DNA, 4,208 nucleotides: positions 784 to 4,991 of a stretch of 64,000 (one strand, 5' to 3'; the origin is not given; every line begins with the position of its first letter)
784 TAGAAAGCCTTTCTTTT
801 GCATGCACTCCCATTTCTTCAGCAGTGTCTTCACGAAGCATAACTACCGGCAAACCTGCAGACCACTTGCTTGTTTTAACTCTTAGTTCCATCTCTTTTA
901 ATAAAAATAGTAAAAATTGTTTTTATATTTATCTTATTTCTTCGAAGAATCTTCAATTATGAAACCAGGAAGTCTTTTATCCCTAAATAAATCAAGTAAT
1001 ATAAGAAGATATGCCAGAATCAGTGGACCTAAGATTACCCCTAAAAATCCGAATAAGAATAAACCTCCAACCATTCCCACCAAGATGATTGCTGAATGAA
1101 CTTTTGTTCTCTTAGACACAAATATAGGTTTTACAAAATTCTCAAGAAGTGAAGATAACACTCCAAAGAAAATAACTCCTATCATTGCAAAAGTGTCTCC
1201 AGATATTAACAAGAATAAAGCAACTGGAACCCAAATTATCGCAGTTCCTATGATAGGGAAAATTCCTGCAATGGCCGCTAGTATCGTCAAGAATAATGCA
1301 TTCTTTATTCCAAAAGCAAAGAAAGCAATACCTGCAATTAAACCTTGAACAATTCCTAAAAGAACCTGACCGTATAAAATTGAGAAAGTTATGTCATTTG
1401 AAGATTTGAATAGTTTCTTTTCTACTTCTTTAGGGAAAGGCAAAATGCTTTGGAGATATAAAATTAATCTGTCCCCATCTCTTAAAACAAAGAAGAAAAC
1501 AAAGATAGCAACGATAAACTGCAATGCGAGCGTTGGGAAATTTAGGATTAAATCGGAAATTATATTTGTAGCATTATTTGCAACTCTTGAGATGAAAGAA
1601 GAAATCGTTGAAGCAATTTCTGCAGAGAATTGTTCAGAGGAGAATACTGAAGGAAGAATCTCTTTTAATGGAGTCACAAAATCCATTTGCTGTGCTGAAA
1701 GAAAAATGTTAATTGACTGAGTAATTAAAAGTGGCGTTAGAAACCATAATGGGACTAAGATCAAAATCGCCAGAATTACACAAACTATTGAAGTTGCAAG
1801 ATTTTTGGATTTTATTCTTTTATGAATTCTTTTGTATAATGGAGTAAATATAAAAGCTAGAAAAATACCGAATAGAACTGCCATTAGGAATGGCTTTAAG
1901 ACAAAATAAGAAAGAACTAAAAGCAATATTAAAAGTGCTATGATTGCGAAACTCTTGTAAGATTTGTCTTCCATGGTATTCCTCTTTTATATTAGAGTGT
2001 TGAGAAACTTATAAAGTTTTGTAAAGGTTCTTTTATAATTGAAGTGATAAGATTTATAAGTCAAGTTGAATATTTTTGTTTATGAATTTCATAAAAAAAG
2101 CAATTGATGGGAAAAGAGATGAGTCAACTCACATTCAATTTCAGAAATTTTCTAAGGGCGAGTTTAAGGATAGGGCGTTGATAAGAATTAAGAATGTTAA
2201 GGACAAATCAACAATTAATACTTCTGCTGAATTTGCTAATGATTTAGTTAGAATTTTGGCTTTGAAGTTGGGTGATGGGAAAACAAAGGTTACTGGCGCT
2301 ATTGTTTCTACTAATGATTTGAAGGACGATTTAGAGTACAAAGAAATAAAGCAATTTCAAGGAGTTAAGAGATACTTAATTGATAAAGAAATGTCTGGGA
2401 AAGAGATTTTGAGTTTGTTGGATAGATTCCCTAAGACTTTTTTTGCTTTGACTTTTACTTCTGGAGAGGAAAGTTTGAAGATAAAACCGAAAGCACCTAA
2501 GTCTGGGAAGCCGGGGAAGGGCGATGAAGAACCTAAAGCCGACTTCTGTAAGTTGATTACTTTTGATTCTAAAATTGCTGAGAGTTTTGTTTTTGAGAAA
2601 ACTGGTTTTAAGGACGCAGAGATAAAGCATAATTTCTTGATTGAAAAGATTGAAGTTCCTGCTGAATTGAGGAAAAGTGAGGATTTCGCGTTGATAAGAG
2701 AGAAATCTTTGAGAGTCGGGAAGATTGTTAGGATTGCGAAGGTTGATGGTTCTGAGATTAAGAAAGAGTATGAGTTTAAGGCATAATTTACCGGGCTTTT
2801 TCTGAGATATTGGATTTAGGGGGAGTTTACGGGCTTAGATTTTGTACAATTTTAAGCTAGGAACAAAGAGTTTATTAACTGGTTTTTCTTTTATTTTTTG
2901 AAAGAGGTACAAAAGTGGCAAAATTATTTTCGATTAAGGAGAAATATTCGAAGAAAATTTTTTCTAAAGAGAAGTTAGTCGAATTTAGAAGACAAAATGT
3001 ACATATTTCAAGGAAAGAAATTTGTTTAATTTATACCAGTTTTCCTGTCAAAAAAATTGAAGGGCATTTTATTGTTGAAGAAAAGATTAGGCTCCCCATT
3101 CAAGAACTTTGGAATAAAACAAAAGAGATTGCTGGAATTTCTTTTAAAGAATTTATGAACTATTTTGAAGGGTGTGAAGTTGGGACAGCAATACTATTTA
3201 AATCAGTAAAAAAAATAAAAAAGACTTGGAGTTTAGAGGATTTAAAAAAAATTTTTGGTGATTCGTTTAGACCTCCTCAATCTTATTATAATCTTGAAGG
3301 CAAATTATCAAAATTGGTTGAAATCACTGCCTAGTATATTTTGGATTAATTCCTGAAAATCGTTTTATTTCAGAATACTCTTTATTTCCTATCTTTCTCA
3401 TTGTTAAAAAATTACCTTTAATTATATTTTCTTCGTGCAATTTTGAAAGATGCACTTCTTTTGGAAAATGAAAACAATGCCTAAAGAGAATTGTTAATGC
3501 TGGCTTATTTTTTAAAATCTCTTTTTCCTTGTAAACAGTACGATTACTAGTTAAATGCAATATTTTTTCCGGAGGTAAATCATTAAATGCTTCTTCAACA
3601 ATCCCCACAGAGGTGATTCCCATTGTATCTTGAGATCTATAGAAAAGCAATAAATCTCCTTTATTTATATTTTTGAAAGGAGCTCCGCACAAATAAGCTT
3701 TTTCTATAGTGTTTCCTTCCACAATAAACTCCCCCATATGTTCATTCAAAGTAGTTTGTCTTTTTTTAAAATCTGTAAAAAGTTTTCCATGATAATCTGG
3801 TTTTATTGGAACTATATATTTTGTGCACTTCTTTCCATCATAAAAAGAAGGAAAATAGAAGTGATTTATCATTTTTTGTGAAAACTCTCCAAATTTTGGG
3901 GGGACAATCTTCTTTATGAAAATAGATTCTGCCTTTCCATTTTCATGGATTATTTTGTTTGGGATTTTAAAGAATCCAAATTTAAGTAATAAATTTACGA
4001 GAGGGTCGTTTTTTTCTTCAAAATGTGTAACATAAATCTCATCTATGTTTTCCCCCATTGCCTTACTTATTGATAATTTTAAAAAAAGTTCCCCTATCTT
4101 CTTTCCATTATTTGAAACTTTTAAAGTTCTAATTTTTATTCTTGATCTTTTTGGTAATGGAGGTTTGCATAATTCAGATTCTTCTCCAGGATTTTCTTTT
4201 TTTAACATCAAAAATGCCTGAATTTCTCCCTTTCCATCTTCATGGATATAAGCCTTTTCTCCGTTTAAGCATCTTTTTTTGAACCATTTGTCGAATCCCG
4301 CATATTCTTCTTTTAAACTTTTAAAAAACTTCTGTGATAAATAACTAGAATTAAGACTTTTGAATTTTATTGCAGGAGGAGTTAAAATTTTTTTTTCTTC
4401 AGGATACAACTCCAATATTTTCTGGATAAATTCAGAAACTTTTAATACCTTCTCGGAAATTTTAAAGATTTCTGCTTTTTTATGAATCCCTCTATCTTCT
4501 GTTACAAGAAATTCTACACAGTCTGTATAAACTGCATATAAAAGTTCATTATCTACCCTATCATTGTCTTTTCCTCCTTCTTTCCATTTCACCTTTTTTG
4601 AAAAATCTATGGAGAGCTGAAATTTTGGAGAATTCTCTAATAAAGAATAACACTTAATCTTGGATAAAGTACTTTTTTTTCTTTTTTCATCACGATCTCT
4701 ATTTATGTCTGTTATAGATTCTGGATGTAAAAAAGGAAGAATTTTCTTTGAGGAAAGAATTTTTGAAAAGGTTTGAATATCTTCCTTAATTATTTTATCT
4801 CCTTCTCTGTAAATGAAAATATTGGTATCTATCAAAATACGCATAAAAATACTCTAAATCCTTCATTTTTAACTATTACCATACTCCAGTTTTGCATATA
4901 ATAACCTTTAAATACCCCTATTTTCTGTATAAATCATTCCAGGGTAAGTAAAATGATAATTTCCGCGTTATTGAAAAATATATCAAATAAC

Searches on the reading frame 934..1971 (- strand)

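Call 55: search_protein_families(library=pfam, proteins=[window:934-1971:-], max_evalue=0.001)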
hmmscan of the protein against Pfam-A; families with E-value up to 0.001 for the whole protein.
window:934-1971:- (345 aa): 1 family
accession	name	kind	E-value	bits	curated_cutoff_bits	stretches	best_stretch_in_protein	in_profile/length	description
PF01594.21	AI-2E_transport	-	9.8e-50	170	34.3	1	9-328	2-325/327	AI-2E family transporter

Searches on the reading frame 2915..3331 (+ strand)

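Call 55: search_protein_families(library=pfam, proteins=[window:2915-3331:+], max_evalue=0.001)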
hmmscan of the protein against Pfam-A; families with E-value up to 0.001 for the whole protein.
window:2915-3331:+ (139 aa): 0 families

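Call 80: search_protein_families(library=padloc, proteins=[window:2915-3331:+], max_evalue=0.01)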
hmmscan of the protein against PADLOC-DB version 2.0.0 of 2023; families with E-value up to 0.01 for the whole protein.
window:2915-3331:+ (139 aa): 3 families
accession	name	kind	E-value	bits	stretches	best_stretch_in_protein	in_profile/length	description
PDLC04425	PDC-M11B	-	1.4e-30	104.5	1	1-130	1-125/132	-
PDLC04424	PDC-M11B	-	8.3e-27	91.9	1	2-132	9-134/142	-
PDLC04423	PDC-M11B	-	3.9e-14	51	1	6-127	2-118/164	-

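Call 81: search_protein_families(library=ncbifam, proteins=[window:2915-3331:+], max_evalue=0.01)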
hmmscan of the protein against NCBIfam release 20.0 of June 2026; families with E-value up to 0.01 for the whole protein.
window:2915-3331:+ (139 aa): 1 family
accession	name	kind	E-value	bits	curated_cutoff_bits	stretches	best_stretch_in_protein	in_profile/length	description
NF008917.0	PRK12279.1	equivalog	1.9e-06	27.3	526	1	5-110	193-298/311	50S ribosomal protein L22/unknown domain fusion protein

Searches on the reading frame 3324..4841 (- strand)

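Call 55: search_protein_families(library=pfam, proteins=[window:3324-4841:-], max_evalue=0.001)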
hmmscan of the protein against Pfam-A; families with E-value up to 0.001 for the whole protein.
window:3324-4841:- (505 aa): 0 families

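Call 80: search_protein_families(library=padloc, proteins=[window:3324-4841:-], max_evalue=0.01)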
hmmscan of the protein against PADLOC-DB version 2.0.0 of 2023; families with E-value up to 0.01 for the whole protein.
window:3324-4841:- (505 aa): 7 families
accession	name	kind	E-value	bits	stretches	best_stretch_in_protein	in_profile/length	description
PDLC04422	PDC-M11A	-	1.2e-141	471.1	1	1-503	2-499/501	-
PDLC04421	PDC-M11A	-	2.5e-104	347.7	1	1-489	2-477/486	-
PDLC04417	PDC-M11A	-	3.3e-84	281.6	1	1-496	2-492/501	-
PDLC04420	PDC-M11A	-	2.8e-75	251.6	1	114-495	2-374/376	-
PDLC04419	PDC-M11A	-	1.8e-60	203.2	1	158-499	12-351/357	-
PDLC04418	PDC-M11A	-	1.6e-31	107.7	1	161-410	95-335/444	-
PDLC01223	Cas11f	-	0.002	16.1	1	1-75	11-75/167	CAS-III-F; effector_SS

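Call 81: search_protein_families(library=ncbifam, proteins=[window:3324-4841:-], max_evalue=0.01)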
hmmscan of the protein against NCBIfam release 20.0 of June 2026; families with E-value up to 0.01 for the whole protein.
window:3324-4841:- (505 aa): 0 families
